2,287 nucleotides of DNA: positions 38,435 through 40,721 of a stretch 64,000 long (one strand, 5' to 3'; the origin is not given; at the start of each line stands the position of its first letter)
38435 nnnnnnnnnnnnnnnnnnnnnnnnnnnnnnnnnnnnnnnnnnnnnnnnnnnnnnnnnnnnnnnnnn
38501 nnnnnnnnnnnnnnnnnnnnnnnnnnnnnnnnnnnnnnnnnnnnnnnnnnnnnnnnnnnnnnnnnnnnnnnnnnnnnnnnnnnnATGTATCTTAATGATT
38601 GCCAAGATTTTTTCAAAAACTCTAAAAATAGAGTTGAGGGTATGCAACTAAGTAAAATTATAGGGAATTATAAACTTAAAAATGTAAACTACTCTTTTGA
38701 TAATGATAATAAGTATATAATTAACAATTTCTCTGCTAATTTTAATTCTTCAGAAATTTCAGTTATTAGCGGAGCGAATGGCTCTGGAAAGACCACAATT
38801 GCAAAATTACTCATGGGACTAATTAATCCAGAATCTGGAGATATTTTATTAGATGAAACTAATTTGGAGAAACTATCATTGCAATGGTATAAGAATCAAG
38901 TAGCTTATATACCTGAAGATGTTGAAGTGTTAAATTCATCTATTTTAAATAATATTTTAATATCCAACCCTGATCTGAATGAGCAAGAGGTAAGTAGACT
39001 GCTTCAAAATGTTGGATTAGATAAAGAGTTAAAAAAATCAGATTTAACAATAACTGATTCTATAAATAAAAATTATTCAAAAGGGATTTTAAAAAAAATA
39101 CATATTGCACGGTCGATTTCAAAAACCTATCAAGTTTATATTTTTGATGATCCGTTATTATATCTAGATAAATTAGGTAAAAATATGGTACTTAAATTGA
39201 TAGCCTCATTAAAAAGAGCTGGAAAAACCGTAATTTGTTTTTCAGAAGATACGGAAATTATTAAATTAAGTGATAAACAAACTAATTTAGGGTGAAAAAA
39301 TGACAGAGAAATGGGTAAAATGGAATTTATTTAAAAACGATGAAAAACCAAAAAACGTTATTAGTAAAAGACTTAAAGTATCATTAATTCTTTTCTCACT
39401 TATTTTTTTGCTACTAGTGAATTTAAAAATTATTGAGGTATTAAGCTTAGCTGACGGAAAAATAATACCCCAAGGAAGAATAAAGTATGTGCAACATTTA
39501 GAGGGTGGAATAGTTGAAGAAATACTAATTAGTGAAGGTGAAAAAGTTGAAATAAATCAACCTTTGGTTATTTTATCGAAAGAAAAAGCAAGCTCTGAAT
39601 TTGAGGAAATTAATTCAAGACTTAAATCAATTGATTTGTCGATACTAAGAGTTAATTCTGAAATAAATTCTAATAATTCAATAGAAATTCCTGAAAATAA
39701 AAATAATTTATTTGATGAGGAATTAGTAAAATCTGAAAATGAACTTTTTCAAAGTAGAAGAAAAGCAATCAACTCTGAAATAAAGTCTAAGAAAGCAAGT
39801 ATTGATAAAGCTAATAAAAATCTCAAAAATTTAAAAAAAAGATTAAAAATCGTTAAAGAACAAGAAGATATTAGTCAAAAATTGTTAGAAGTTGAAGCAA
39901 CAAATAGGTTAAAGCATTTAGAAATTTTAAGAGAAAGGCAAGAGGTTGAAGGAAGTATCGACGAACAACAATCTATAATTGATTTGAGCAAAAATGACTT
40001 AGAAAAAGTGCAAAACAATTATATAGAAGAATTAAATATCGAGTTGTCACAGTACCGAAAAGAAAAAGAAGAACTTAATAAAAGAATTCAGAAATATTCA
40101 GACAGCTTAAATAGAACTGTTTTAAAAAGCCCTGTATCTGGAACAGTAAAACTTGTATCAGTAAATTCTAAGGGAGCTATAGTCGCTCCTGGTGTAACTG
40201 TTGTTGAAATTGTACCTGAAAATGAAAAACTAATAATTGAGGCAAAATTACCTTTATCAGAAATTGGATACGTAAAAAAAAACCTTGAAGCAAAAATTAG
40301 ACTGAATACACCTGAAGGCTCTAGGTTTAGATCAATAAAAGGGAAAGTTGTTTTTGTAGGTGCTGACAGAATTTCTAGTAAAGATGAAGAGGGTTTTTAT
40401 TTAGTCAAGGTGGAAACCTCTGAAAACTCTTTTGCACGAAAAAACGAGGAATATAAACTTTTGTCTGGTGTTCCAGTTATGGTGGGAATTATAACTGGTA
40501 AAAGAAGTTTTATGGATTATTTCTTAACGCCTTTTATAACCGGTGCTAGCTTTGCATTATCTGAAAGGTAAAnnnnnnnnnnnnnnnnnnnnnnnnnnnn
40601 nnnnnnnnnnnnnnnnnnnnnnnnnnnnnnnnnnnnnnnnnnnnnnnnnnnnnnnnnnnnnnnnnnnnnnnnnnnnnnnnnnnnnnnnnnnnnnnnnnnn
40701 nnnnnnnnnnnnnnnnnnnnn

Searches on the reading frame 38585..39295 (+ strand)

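Call 11: search_protein_families(library=pfam, max_evalue=1, proteins=[window:38585-39295:+])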
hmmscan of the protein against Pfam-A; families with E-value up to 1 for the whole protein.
window:38585-39295:+ (236 aa): 25 families
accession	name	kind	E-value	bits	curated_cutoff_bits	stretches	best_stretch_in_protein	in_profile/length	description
PF00005.33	ABC_tran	-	1.4e-23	84.4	25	1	47-191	2-136/137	ABC transporter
PF20720.3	nSTAND3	-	0.00029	21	27.2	1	55-81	16-42/155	Novel STAND NTPase 3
PF13166.12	AAA_13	-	0.00035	19.8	36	1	55-121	15-71/713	AAA domain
PF00437.27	T2SSE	-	0.0013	17.9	24.9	1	57-130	143-213/370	Type II/IV secretion system protein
PF06414.18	Zeta_toxin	-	0.0021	18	22.3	1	57-95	17-55/199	Zeta toxin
PF08433.16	KTI12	-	0.0039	17.2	22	1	60-184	5-102/271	Chromatin associated protein KTI12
PF13476.12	AAA_23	-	0.004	18.3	27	1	47-88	11-51/201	AAA domain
PF13175.12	AAA_15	-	0.0049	17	32.1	1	48-186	16-133/374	AAA ATPase domain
PF13555.12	AAA_29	-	0.01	16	27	1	49-73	15-39/61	P-loop containing region of AAA domain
PF13238.12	AAA_18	-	0.012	16.5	29.4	1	60-104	2-44/128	AAA domain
PF13173.12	AAA_14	-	0.013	16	27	1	56-91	2-39/129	AAA domain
PF19263.5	DUF5906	-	0.014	16.5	27.6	1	62-116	2-61/114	Family of unknown function (DUF5906)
PF02463.25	SMC_N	-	0.016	15.1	40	1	55-73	23-41/220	RecF/RecN/SMC N terminal domain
PF24883.2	NPHP3_N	-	0.034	14.8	24.8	1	52-148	18-103/164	Nephrocystin 3, N-terminal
PF13401.12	AAA_22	-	0.037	14.8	27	1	57-103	6-33/130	AAA domain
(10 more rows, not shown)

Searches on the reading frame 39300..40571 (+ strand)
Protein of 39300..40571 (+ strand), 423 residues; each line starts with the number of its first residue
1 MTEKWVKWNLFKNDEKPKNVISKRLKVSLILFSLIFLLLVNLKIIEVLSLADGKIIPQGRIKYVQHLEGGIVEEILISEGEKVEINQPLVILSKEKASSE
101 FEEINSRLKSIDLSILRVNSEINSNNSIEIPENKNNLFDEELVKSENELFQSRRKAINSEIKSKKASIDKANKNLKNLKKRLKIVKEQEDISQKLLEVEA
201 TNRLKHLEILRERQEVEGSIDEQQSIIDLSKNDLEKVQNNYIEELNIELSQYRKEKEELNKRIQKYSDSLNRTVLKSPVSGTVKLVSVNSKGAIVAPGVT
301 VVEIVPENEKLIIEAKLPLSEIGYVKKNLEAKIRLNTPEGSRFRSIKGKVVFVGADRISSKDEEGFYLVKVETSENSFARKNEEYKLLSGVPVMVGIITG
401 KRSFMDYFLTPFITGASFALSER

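Call 11: search_protein_families(library=pfam, max_evalue=1, proteins=[window:39300-40571:+])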
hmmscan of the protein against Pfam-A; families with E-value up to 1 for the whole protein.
window:39300-40571:+ (423 aa): 5 families
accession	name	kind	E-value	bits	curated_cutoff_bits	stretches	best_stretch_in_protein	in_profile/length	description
PF13437.12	HlyD_3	-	1.1e-12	49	22.2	1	274-375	1-95/106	HlyD family secretion protein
PF00364.28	Biotin_lipoyl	-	0.00016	21.8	22.1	1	70-98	15-42/73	Biotin-requiring enzyme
PF06508.19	QueC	-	0.24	11.3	22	0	43-105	115-174/210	Queuosine biosynthesis protein QueC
PF04102.17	SlyX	-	0.71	11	30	0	157-193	22-58/67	SlyX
PF04636.18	PA26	-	0.89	8.9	29.4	0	129-267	178-309/445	PA26 p53-induced protein (sestrin)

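Call 38: list_cluster_members(proteins=[window:39300-40571:+, window:30008-31348:+, window:13045-13506:+, window:41248-42777:-, P0025, P0047])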
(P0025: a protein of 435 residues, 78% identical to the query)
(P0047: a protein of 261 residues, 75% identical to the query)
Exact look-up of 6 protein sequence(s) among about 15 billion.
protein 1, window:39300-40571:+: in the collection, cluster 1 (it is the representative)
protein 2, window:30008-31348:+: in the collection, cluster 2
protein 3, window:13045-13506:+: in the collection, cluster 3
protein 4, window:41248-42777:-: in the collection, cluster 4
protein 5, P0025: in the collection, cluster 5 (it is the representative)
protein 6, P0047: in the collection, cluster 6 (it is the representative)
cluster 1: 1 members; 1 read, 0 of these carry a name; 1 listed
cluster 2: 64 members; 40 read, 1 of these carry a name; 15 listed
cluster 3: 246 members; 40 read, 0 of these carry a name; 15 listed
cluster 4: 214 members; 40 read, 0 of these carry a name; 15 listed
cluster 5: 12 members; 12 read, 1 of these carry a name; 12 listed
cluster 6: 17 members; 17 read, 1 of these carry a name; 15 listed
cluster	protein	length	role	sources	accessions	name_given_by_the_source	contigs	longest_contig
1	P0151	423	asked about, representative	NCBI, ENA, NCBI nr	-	-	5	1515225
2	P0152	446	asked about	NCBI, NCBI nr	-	-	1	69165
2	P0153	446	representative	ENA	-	-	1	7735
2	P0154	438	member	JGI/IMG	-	adhesin transport system outer membrane protein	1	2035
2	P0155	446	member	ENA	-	-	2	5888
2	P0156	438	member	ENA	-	-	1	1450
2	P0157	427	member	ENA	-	-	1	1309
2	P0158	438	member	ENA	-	-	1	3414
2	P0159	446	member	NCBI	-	-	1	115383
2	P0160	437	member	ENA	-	-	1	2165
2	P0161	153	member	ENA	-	-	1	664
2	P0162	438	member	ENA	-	-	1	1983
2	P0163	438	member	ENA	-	-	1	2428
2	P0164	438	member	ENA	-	-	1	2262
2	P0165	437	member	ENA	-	-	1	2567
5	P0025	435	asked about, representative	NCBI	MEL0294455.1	MAG: FecR domain-containing protein, partial [Alphaproteobacteria bacterium]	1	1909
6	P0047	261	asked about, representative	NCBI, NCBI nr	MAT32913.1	MAG: hypothetical protein CMP42_03020, partial [Rickettsiales bacterium] | hypothetical protein [Rickettsiales bacterium]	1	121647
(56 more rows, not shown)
